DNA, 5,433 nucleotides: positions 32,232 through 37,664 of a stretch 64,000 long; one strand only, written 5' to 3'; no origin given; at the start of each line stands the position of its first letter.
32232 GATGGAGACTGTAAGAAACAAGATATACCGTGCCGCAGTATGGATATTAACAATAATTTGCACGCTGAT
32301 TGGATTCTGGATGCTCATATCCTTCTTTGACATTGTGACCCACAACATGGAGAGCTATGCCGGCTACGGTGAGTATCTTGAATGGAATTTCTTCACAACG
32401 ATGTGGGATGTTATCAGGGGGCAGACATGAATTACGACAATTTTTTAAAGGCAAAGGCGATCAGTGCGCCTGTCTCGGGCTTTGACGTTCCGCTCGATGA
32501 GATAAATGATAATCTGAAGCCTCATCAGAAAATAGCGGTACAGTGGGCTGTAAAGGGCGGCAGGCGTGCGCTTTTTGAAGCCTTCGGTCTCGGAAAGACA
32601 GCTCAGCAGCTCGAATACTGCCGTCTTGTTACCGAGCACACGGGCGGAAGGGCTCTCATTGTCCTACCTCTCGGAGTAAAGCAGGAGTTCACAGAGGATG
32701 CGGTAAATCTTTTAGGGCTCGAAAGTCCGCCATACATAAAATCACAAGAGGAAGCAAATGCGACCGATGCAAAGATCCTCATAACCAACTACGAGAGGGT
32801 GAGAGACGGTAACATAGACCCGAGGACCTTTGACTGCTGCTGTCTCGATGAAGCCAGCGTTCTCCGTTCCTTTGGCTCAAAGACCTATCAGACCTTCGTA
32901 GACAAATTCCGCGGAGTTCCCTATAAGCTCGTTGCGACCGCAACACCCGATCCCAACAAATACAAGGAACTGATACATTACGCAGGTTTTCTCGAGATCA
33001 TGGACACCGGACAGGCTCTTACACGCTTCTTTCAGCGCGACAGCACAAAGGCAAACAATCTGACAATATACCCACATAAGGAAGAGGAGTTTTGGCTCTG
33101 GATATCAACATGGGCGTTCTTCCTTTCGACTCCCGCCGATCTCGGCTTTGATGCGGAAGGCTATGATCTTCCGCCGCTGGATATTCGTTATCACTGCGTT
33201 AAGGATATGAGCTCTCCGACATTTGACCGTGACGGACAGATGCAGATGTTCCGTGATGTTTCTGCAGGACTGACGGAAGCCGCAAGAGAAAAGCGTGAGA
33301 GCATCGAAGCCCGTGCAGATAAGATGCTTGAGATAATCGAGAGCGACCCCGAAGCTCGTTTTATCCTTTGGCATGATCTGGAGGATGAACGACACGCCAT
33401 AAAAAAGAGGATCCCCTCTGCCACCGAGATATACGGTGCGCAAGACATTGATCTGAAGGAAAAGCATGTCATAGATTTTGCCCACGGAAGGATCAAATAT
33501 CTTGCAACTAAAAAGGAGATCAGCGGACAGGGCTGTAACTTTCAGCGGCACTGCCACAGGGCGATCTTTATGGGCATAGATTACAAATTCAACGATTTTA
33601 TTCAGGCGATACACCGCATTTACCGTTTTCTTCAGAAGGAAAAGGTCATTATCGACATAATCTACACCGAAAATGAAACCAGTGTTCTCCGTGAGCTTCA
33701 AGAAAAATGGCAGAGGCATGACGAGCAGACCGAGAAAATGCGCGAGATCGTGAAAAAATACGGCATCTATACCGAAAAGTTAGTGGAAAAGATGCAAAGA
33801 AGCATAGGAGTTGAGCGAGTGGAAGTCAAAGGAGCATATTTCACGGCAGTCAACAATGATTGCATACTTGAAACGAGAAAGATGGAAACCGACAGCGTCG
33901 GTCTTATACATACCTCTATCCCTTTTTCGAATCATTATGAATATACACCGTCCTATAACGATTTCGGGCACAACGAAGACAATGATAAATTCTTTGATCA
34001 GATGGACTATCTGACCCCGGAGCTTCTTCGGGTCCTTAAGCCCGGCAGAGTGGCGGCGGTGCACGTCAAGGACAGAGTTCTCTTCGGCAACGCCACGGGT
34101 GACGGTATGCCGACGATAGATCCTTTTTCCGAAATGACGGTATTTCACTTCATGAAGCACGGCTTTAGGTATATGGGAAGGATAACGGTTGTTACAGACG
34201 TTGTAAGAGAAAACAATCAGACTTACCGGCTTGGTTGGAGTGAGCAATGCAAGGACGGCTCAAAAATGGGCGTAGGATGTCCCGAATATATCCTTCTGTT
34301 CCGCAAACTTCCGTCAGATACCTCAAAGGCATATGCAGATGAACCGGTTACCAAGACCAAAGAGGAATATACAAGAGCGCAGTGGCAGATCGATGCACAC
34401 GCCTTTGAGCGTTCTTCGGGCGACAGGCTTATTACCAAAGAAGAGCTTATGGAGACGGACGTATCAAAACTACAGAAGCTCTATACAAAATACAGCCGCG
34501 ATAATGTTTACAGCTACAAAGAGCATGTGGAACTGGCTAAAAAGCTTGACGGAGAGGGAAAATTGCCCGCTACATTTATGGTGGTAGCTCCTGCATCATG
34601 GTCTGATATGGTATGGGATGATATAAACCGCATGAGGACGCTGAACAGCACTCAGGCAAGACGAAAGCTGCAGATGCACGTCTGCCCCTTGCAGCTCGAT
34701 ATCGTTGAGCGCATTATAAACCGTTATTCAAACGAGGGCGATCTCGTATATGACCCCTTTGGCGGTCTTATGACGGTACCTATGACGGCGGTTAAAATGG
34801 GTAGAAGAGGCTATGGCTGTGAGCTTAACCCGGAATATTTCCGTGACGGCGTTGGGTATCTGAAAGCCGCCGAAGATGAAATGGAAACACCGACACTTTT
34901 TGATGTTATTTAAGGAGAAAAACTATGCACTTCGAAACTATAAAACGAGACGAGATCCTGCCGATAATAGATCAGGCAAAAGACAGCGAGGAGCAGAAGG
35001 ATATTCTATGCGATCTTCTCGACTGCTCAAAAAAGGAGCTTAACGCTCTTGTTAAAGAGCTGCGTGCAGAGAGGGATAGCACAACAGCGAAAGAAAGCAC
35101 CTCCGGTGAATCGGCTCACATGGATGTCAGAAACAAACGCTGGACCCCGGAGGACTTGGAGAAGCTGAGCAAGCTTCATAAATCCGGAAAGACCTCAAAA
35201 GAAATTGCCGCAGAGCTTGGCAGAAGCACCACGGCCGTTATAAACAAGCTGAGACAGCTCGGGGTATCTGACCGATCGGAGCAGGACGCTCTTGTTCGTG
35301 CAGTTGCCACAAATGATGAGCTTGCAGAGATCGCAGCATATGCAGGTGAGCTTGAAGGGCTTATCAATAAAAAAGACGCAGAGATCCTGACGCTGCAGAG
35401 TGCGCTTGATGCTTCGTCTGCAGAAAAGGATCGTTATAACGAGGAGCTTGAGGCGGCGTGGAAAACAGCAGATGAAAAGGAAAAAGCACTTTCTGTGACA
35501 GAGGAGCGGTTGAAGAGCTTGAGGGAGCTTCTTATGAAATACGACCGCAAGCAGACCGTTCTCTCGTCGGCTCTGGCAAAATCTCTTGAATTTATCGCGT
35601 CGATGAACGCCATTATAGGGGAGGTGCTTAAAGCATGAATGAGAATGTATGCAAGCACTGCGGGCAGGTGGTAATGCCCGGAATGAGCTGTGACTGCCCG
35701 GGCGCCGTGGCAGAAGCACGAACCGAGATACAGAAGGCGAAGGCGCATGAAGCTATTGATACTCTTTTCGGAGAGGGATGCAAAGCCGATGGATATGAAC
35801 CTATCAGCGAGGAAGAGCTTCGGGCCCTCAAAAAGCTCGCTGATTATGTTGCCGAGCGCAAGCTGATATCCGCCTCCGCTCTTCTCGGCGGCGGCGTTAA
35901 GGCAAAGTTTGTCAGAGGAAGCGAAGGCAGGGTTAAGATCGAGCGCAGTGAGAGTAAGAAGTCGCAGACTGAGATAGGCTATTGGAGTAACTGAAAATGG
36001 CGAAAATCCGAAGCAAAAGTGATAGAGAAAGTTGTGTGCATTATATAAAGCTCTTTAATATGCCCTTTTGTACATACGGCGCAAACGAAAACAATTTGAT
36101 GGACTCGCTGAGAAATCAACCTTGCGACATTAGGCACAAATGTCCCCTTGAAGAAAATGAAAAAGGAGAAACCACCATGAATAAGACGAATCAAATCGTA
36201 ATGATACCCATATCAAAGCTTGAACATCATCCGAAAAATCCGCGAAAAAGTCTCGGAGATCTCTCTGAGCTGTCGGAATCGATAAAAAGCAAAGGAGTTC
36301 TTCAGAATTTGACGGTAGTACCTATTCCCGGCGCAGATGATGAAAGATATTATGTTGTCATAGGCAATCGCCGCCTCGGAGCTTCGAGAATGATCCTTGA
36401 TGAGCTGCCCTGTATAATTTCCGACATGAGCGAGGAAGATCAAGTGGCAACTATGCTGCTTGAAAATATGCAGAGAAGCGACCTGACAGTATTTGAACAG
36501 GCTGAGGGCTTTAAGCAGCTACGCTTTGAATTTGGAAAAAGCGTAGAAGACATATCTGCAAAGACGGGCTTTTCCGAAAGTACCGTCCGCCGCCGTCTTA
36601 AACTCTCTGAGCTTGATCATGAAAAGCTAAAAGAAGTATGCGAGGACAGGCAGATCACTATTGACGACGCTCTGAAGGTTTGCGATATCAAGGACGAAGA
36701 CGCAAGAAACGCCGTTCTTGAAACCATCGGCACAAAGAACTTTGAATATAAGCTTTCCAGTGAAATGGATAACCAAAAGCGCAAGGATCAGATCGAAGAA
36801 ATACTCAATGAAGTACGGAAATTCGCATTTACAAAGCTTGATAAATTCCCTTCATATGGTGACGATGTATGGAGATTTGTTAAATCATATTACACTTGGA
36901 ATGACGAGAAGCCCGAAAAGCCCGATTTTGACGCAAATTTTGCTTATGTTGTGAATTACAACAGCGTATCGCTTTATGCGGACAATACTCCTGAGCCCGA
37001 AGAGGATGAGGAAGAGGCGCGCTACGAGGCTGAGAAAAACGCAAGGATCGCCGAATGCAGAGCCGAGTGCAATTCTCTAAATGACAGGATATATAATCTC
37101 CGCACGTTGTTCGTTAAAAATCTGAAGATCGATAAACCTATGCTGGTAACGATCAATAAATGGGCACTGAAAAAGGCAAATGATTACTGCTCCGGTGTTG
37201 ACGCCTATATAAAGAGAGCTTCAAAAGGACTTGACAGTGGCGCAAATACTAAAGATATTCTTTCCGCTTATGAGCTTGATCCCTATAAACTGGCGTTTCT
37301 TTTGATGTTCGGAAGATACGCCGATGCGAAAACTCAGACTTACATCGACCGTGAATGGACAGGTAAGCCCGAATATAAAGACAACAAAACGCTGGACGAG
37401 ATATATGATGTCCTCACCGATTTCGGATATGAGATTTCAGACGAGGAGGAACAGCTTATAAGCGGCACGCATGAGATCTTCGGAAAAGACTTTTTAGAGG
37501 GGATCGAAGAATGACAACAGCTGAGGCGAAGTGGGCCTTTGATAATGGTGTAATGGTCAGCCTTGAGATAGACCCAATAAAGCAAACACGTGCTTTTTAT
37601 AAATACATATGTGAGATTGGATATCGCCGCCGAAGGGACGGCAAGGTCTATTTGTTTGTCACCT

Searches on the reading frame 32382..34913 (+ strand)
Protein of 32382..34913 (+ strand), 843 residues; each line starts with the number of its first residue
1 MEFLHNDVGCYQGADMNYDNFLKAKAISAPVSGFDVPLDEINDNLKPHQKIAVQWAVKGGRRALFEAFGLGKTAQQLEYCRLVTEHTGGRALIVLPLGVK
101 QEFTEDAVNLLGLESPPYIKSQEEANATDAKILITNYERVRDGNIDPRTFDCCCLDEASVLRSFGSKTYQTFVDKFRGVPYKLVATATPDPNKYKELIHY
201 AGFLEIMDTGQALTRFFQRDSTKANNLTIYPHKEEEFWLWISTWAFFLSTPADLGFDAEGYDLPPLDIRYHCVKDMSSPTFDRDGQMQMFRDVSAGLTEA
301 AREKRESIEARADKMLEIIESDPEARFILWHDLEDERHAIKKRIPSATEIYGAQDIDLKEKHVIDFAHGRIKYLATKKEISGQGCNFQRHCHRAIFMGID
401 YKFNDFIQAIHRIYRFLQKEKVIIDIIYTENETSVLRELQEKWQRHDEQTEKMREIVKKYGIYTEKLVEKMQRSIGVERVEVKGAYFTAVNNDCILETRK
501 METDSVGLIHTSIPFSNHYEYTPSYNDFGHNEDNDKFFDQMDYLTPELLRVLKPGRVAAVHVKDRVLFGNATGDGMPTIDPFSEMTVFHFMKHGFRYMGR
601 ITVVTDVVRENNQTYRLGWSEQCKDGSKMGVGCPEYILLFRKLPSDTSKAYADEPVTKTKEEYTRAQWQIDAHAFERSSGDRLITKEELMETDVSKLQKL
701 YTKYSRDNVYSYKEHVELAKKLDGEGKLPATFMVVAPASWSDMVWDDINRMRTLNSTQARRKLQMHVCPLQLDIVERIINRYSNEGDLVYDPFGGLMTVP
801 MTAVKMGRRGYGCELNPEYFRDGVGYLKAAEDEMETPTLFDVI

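Call 48: search_protein_families(library=pfam, proteins=[window:32382-34913:+], max_evalue=0.001)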
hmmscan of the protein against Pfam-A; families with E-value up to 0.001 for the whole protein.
window:32382-34913:+ (843 aa): 2 families
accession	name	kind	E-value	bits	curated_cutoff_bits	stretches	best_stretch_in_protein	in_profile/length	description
PF01555.25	N6_N4_Mtase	-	2.9e-17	63.8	26.7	1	507-821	2-217/221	DNA methylase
PF00176.29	SNF2-rel_dom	-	1.6e-06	27.8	24.9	1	48-211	1-185/290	SNF2-related domain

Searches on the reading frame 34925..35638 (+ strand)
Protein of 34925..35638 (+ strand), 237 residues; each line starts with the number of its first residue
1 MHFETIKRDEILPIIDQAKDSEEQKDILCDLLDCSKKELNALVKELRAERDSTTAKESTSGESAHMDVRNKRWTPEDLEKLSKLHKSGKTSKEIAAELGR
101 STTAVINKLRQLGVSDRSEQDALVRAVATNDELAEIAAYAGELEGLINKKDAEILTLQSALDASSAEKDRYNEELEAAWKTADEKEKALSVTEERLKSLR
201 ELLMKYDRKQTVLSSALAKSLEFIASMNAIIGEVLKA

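Call 48: search_protein_families(library=pfam, proteins=[window:34925-35638:+], max_evalue=0.001)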
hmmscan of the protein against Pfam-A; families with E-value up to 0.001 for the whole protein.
window:34925-35638:+ (237 aa): 5 families
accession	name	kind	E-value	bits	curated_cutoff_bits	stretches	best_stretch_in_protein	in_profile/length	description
PF07750.17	GcrA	-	5.6e-07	30.5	26.9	1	72-199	2-103/155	GcrA cell cycle regulator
PF00249.37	Myb_DNA-binding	-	0.00024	21.6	24.4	0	71-111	2-44/46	Myb-like DNA-binding domain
PF04760.21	IF2_N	-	0.00026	21.1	25.3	0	92-123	7-38/53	Translation initiation factor IF-2, N-terminal region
PF13936.12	HTH_38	-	0.00067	19.8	27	0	71-110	3-42/44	Helix-turn-helix domain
PF18024.7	HTH_50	-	0.00069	19.7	27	0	91-115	26-50/50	Helix-turn-helix domain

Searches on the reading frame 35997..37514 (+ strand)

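Call 48: search_protein_families(library=pfam, proteins=[window:35997-37514:+], max_evalue=0.001)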
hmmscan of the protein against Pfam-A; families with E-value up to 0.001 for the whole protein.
window:35997-37514:+ (505 aa): 3 families
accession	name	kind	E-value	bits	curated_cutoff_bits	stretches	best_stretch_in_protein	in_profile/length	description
PF02195.25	ParB_N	-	1.6e-15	57.4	26.3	1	66-159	2-95/95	ParB N-terminal domain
PF17762.8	HTH_ParB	-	6.2e-10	39.6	22.6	1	162-250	2-89/102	ParB HTH domain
PF08281.18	Sigma70_r4_2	-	0.00012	22.1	25.7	1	175-202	21-48/54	Sigma-70, region 4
